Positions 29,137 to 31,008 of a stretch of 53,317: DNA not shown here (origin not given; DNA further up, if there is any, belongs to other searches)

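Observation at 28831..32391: Polyprenyl-phosphate pentose donor module (GtrA + HAD-UbiA fusion + GT-C) without the DprE1/DprE2 epimerase pair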

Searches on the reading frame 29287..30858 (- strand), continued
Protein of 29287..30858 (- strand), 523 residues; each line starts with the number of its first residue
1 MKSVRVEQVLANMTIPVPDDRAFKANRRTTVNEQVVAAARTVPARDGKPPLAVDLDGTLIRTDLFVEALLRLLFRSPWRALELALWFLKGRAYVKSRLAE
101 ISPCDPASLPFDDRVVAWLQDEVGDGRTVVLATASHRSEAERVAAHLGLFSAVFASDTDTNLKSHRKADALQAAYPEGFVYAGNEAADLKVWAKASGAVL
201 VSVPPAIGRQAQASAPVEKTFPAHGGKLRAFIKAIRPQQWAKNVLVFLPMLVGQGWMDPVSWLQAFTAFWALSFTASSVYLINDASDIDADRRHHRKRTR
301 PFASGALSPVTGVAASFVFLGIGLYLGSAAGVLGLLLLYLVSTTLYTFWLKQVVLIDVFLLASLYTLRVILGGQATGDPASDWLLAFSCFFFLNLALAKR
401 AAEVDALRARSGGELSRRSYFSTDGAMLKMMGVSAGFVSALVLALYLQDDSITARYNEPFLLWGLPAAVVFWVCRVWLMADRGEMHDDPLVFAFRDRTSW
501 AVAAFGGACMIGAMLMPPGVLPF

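Call 28: get_annotated_region(hit=H36, flank=9000)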
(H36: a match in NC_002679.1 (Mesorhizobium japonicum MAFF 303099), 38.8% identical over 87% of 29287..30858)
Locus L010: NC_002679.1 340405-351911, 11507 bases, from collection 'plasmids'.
description: Mesorhizobium japonicum MAFF 303099 plasmid pMLa, complete sequence
organism: Mesorhizobium japonicum MAFF 303099 (NCBI taxid 266835)
taxonomy: Bacteria; Pseudomonadota; Alphaproteobacteria; Hyphomicrobiales; Phyllobacteriaceae; Mesorhizobium; Mesorhizobium japonicum; Mesorhizobium japonicum MAFF 303099
host: -; source: -; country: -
typing (MOB-suite, as given by PLSDB): conjugative; relaxase MOBP,MOBP; mating-pair formation MPF_T
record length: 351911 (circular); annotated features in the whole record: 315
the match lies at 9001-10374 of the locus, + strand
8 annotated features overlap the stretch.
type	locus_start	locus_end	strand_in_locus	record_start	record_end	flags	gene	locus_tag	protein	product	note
CDS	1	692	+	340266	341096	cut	-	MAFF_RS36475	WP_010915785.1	ABC transporter permease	GO:0055085 - transmembrane transport [Evidence IEA]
CDS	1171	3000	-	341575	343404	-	-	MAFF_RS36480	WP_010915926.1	sigma-54-dependent Fis family transcriptional regulator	-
CDS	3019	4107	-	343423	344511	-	-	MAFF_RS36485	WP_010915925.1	Gfo/Idh/MocA family oxidoreductase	-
CDS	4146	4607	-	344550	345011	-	-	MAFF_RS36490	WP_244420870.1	cupin domain-containing protein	-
CDS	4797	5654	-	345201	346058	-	-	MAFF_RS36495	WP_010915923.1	phosphoenolpyruvate hydrolase family protein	-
CDS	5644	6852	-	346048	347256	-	-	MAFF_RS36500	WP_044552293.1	Tm-1-like ATP-binding domain-containing protein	-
CDS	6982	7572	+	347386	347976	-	-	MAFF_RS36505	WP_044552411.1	phosphoenolpyruvate hydrolase family protein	-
CDS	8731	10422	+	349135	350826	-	-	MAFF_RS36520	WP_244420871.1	UbiA family prenyltransferase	-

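Call 32: search_solved_structures(query=L009:10991-12313:+, max_evalue=0.001)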
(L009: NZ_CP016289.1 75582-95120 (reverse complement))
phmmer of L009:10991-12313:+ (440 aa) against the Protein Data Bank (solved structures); distinct sequences matched with E-value up to 0.001: 53.
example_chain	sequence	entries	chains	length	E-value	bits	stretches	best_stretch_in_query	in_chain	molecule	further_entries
4aut_A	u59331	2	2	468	1.5e-84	287.8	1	2-438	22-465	DECAPRENYL-PHOSPHORYL-BETA-D-RIBOFURANOSE-2-OXIDOREDUCTASE | DprE1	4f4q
21gq_A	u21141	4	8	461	1e-79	271.8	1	29-438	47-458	Decaprenylphosphoryl-beta-D-ribose oxidase | Oxidoreductase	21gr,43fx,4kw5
6hfv_A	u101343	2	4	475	1.2e-79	271.7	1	29-438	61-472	Decaprenylphosphoryl-beta-D-ribose oxidase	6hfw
5oep_A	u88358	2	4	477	1.2e-79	271.6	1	29-438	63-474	Decaprenylphosphoryl-beta-D-ribose oxidase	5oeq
4p8c_A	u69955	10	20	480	1.2e-79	271.6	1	29-438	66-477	Probable decaprenylphosphoryl-beta-D-ribose oxidase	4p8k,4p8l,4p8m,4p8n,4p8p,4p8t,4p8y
4fdn_A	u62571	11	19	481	1.2e-79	271.6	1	29-438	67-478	oxidoreductase DprE1 | Probable decaprenylphosphoryl-beta-D-ribose oxidase | decaprenylphosphoryl-beta-D-ribose oxidase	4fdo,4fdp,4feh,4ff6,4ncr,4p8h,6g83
5oel_A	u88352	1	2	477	5.3e-79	269.5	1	29-438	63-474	Decaprenylphosphoryl-beta-D-ribose oxidase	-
21gt_B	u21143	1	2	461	7.5e-79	269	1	29-438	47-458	Decaprenylphosphoryl-beta-D-ribose oxidase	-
4g3t_A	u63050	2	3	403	5.2e-78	266.2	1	41-438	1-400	oxidoreductase DprE1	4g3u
6c80_A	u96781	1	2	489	4.9e-13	52.1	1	28-175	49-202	cytokinin oxidase LuCKX1.1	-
2exr_A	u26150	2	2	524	6.6e-13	51.7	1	28-179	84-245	Cytokinin dehydrogenase 7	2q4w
6yaq_A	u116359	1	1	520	2.1e-12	50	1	33-175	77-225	Cytokinin dehydrogenase 8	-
8cj9_A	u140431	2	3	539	2.2e-12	49.9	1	33-175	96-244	cytokinin dehydrogenase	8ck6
4ml8_A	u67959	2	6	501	3.5e-12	49.3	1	33-175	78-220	Cytokinin oxidase 2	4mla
3s1d_A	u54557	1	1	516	1.1e-09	41.1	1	75-175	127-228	Cytokinin dehydrogenase 1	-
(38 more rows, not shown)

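Call 33: search_solved_structures(query=L009:12310-13059:+, max_evalue=1e-8)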
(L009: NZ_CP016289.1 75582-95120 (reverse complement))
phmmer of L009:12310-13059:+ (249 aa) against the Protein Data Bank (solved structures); distinct sequences matched with E-value up to 1e-8: 78 (the best 60 are shown).
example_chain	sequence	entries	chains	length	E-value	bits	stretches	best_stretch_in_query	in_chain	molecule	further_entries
21gq_C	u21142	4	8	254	3.9e-29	105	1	6-247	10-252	Decaprenylphosphoryl-2-keto-beta-D-erythro-pentose reductase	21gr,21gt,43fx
2nwq_A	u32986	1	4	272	2.3e-17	66.5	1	5-187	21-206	Probable short-chain dehydrogenase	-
6ixj_A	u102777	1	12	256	1.9e-16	63.5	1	3-190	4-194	Sulfoacetaldehyde reductase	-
3rku_A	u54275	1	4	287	7.4e-14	55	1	5-189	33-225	Oxidoreductase YMR226C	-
5t2u_A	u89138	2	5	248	2.6e-13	53.2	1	3-214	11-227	Oxidoreductase, short chain dehydrogenase/reductase family protein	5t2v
2jah_A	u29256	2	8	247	2.6e-13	53.2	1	5-190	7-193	CLAVULANIC ACID DEHYDROGENASE | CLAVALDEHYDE DEHYDROGENASE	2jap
3woh_A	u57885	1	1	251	2.9e-13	53.1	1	5-193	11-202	SiaM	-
4rzh_A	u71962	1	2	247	3.3e-13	52.9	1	6-203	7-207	3-oxoacyl-[acyl-carrier protein] reductase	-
5mln_A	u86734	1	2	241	3.7e-13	52.7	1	8-214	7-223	Alcohol dehydrogenase 3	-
3v8b_A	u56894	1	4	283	3.9e-13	52.6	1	8-220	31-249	Putative dehydrogenase, possibly 3-oxoacyl-[acyl-carrier protein] reductase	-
2p68_A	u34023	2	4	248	4.6e-13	52.4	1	2-191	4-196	3-oxoacyl-[acyl-carrier-protein] reductase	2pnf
4nbv_A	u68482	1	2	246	7.6e-13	51.7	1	1-208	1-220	3-oxoacyl-[acyl-carrier-protein] reductase putative short-chain dehydrogenases/reductases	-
4cql_B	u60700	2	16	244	8e-13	51.6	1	6-195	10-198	CARBONYL REDUCTASE FAMILY MEMBER 4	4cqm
5b1y_A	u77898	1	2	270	1.5e-12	50.8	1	9-193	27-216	3-oxoacyl-[acyl-carrier-protein] reductase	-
7w61_A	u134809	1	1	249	2.6e-12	50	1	4-213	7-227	Farnesol dehydrogenase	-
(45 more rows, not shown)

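Call 37: find_related_loci(query=A1, collection=genome_contigs, flank=10000)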
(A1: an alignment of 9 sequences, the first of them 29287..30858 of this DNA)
Query A1 (523 aa) in genome_contigs; peptide patterns used: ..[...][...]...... (x = any residue, [..] = any of these).
599 stretches matched a pattern (row limit reached: there are more); 587 encode a relative of the query (tblastn E <= 1e-3); the best 80 are kept; 80 distinct loci.
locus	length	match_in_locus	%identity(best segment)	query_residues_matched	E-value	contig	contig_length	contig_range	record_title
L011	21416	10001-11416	65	50-521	9e-180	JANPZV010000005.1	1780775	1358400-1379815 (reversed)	MAG: Terricaulis sp. isolate 26_gen_w_cov.4 c500, whole genome shotgun sequence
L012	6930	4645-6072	58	26-502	1e-174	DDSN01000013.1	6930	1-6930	MAG TPA_asm: Hyphomonadaceae bacterium UBA2389 UBA2389_contig_75593, whole genome shotgun sequence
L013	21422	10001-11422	59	48-518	5e-174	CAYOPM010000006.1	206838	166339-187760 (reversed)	MAG TPA_asm: uncultured Terricaulis sp. isolate binchicken_co179_122 genome assembly, contig: NODE_282_length_206838_cov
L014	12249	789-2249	60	35-518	2e-172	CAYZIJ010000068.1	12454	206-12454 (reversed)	MAG TPA_asm: uncultured Terricaulis sp. isolate SRP302895_co1_306 genome assembly, contig: NODE_9935_length_12454_cov_50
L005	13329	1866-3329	58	29-522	9e-172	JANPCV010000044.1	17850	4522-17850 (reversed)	MAG: Caulobacteraceae bacterium isolate VAR_78_metabat_463 VAR_78_k141_2019083, whole genome shotgun sequence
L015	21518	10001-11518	55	5-515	6e-162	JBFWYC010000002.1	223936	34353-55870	MAG: Hyphomonadaceae bacterium isolate CA_2019_TPBS_155 NODE_511_length_223936_cov_6.370950_TPBS, whole genome shotgun s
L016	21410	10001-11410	58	28-497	2e-158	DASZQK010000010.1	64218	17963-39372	MAG TPA_asm: Caulobacterales bacterium isolate SMAG_U5995 k141_437997, whole genome shotgun sequence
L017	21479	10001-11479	53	4-500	2e-157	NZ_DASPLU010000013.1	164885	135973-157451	MAG: Vitreimonas sp. isolate SMAG_U12073 k141_50357, whole genome shotgun sequence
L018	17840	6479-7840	59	45-502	2e-156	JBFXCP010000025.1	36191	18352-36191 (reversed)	MAG: Hyphomonadaceae bacterium isolate CA_2019_TPBS_72 NODE_6279_length_36191_cov_55.318462_TPBS, whole genome shotgun s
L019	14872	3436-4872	46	34-513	2e-131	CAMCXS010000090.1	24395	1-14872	MAG: Akkermansia muciniphila isolate MiE-14oct19-53 genome assembly, contig: MiE-14oct19-C2491, whole genome shotgun seq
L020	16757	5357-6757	50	29-502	1e-127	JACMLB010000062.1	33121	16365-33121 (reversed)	MAG: Rhodospirillales bacterium isolate ES-bin-283 ES-bin-283-contig-k141_1683848, whole genome shotgun sequence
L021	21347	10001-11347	58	48-500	5e-151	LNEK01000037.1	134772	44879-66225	MAG: Alphaproteobacteria bacterium Ga0077535 Ga0077535_127.1, whole genome shotgun sequence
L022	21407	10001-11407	41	50-514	3e-113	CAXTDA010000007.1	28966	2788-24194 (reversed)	MAG TPA_asm: uncultured Burkholderiaceae bacterium isolate public_SRR14722320_metawrap_bin.3 genome assembly, contig: pu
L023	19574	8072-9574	38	1-500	5e-113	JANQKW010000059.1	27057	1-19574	MAG: Porticoccaceae bacterium isolate PL25a_bin.29 k99_3066078, whole genome shotgun sequence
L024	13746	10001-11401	48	41-504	2e-112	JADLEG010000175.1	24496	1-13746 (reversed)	MAG: Alphaproteobacteria bacterium isolate SJ314 c_000000866458, whole genome shotgun sequence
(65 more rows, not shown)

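Call 58: search_dna_similar(query=L009:9001-10542:+, collection=plasmids, mode=protein, max_rows=60, max_evalue=1e-60)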
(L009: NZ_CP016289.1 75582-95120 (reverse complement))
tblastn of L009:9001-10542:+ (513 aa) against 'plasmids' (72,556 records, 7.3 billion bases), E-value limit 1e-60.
Records with a match: 76; places in all: 76; records where one place covers at least 80% of the query: 75.
Best place of each record, by identity: >=99% 1; 95-99% 1; 90-95% 5; 80-90% 1; 60-80% 22; <60% 46.
By first word of the organism name: Rhizobium 32; Azospirillum 4; Sinorhizobium 4; Salipiger 3; Burkholderia 3; Cereibacter 3; Sphingomonadaceae 3; Mesorhizobium 3; Vibrio 3; Paracoccus 2; and 13 more.
By predicted mobility (MOB-suite, as given by PLSDB): non-mobilizable 49; conjugative 20; mobilizable 7.
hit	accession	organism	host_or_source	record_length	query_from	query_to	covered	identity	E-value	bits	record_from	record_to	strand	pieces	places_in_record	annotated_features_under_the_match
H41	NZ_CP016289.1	Rhizobium leguminosarum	Vavilovia formosa,cell culture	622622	1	498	97%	99.8%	0e+0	922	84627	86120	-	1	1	UbiA family prenyltransferase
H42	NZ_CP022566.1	Rhizobium leguminosarum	Root nodule,Pisum sativum root-nodule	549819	1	498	97%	98.8%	0e+0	909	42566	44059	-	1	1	UbiA family prenyltransferase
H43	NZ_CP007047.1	Rhizobium leguminosarum bv. trifolii WSM1689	root nodule of Trifolium uniflorum ...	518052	1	498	97%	93.4%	0e+0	865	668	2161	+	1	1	UbiA family prenyltransferase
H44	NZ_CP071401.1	Rhizobium leguminosarum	lentil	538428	1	498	97%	92.6%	0e+0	882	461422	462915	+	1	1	UbiA family prenyltransferase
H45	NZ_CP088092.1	Rhizobium laguerreae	cell culture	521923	1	498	97%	92.6%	0e+0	863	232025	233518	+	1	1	UbiA family prenyltransferase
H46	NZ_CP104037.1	Rhizobium sp. SRDI969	Pisum sativum,Cell culture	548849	1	498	97%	92.0%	0e+0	835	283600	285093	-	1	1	UbiA family prenyltransferase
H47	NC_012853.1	Rhizobium leguminosarum bv. trifolii WSM1325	-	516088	1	498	97%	91.2%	0e+0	831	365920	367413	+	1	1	UbiA family prenyltransferase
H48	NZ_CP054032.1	Rhizobium indicum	Pisum sativum l. (pea),Pure culture,Pea ...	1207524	1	498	97%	80.3%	0e+0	764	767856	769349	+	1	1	record has no annotation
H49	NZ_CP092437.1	Rhizobium sp. K102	Phaseolus vulgaris,Cell culture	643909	1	498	97%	73.9%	0e+0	707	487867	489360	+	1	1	UbiA family prenyltransferase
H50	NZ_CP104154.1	Rhizobium sophoriradicis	Phaseolus vulgaris,cell culture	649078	1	498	97%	73.7%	0e+0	704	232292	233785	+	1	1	UbiA family prenyltransferase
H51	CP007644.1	Rhizobium etli bv. phaseoli str. IE4803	Phaseolus vulgaris,whole organism,nodule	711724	1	498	97%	73.3%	0e+0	701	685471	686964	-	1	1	UbiA prenyltransferase family protein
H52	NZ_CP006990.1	Rhizobium etli bv. mimosae str. IE4771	Phaseolus vulgaris,whole organism,nodule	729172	1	498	97%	73.3%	0e+0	701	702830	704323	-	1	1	UbiA family prenyltransferase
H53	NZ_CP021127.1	Rhizobium sp. Kim5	Phaseolus vulgaris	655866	1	498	97%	73.1%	0e+0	701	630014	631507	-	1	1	UbiA family prenyltransferase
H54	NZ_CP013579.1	Rhizobium phaseoli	Phaseolus vulgaris,Whole ...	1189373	1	498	97%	72.9%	0e+0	689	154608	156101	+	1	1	record has no annotation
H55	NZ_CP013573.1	Rhizobium phaseoli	Phaseolus vulgaris,Whole ...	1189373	1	498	97%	72.9%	0e+0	689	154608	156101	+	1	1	record has no annotation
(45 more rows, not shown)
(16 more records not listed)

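Call 65: predict_structure(alignment_id=A3)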
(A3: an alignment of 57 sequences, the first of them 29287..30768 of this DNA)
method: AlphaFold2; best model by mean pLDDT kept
length: 493 residues; sequences in the alignment: 57
mean_pLDDT: 91.1   pTM: 0.86
mean pLDDT of the five models: 91.1, 90.9, 90.5, 89.6, 89.1
residues with pLDDT >= 90: 376; 70-90: 91; 50-70: 15; < 50: 11
segments of 3 or more residues with pLDDT < 50: 1-7, 11-13
pLDDT, mean of each block of 10 residues (from residue 1): 45 65 97 94 92 95 95 94 97 96 96 97 94 94 96 96 97 94 96 90 93 93 88 97 97 93 90 94 97 98 98 91 87 96 95 93 94 85 65 90 97 92 87 94 94 83 89 94 86 60
secondary structure, 60 per line:
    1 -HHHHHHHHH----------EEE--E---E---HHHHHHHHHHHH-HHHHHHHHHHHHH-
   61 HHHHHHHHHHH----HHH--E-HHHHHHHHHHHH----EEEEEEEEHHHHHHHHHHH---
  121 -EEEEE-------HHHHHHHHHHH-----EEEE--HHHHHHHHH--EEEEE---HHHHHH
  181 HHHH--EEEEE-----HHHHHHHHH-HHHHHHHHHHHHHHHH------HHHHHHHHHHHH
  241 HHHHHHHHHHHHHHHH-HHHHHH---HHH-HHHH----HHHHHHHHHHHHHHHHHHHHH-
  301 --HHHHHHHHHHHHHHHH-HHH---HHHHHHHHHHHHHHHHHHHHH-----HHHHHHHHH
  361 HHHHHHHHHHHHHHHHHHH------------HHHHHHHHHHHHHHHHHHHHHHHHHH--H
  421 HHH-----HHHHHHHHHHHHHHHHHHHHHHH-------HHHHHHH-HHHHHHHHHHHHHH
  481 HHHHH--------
elements in order: H2-10 E21-23 H34-45 H47-59 H61-71 H83-94 E99-106 H107-117 E122-126 H134-144 E150-153 H156-164 E167-171 H175-184 E187-191 H197-205 H207-222 H229-256 H258-263 H271-274 H279-299 H303-318 H326-346 H352-379 H392-417 H420-423 H429-451 H459-465 H467-485

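Call 67: fold_search(model_id=the predicted structure, library=pdb)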
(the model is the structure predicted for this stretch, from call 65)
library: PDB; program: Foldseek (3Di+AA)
matches with E <= 10: 583; with E <= 0.001: 16
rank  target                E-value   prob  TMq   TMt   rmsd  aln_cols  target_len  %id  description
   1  8j8j_A                1.6e-09  1.00  0.49  0.80   3.7       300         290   27  Membrane bound PRTase, C3 symmetry, donor bound (released 2024-02-07)
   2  8j8k_A                8.3e-09  1.00  0.48  0.80   3.4       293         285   26  Membrane bound PRTase, C3 symmetry, acceptor bound (released 2024-02-07)
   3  7bpu_A                3.7e-05  1.00  0.43  0.71   4.4       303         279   15  Structural and mechanistic insights into the biosynthesis of Digeranylgeranylglyceryl phosphate synthase in membranes (released 2021-04-14)
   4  6m31_A                5.0e-05  1.00  0.43  0.71   4.7       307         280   15  Structural and Functional Insights into an Archaeal Lipid Synthase (released 2021-02-03)
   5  3fvv_A                4.7e-04  1.00  0.28  0.56   5.7       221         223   14  The crystal structure of the protein with unknown function from Bordetella pertussis Tohama I (released 2009-02-17)
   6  9fq5                  4.7e-04  1.00  0.21  0.33  11.1       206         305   18  Crystal structure of phosphoserine phosphatase (SerB) from Brucella melitensis (released 2025-06-25)
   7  7qpl                  4.9e-04  1.00  0.25  0.40   6.2       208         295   16  Crystal structure of phosphoserine phosphatase (SerB) from Brucella melitensis in complex with phosphate and magnesium (released 2023-01-18)
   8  3fvv_B                6.1e-04  1.00  0.28  0.57   5.8       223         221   15  The crystal structure of the protein with unknown function from Bordetella pertussis Tohama I (released 2009-02-17)
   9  6ln6                  6.6e-04  0.98  0.18  0.09  18.6       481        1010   12  CryoEM structure of SERCA2b T1032stop in E1-2Ca2+-AMPPCP (class2) (released 2020-08-26)
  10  3m1y_C                6.9e-04  1.00  0.26  0.57   5.4       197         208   14  Crystal Structure of a Phosphoserine phosphatase (SerB) from Helicobacter pylori (released 2010-03-23)
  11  4eze_B                7.5e-04  1.00  0.27  0.44   6.8       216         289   16  Crystal structure of had family hydrolase t0658 from Salmonella enterica subsp. enterica serovar Typhi (Target EFI-501 (released 2012-07-25)
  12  3m1y_B                7.8e-04  1.00  0.26  0.58   5.6       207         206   14  Crystal Structure of a Phosphoserine phosphatase (SerB) from Helicobacter pylori (released 2010-03-23)
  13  4tq3_A                9.2e-04  1.00  0.44  0.72   5.2       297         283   14  Structure of a UbiA homolog from Archaeoglobus fulgidus bound to GPP and Mg2+ (released 2014-07-16)
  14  3m1y_A                9.2e-04  1.00  0.27  0.59   4.8       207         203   17  Crystal Structure of a Phosphoserine phosphatase (SerB) from Helicobacter pylori (released 2010-03-23)
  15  3m1y_D                9.2e-04  1.00  0.26  0.57   6.3       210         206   15  Crystal Structure of a Phosphoserine phosphatase (SerB) from Helicobacter pylori (released 2010-03-23)
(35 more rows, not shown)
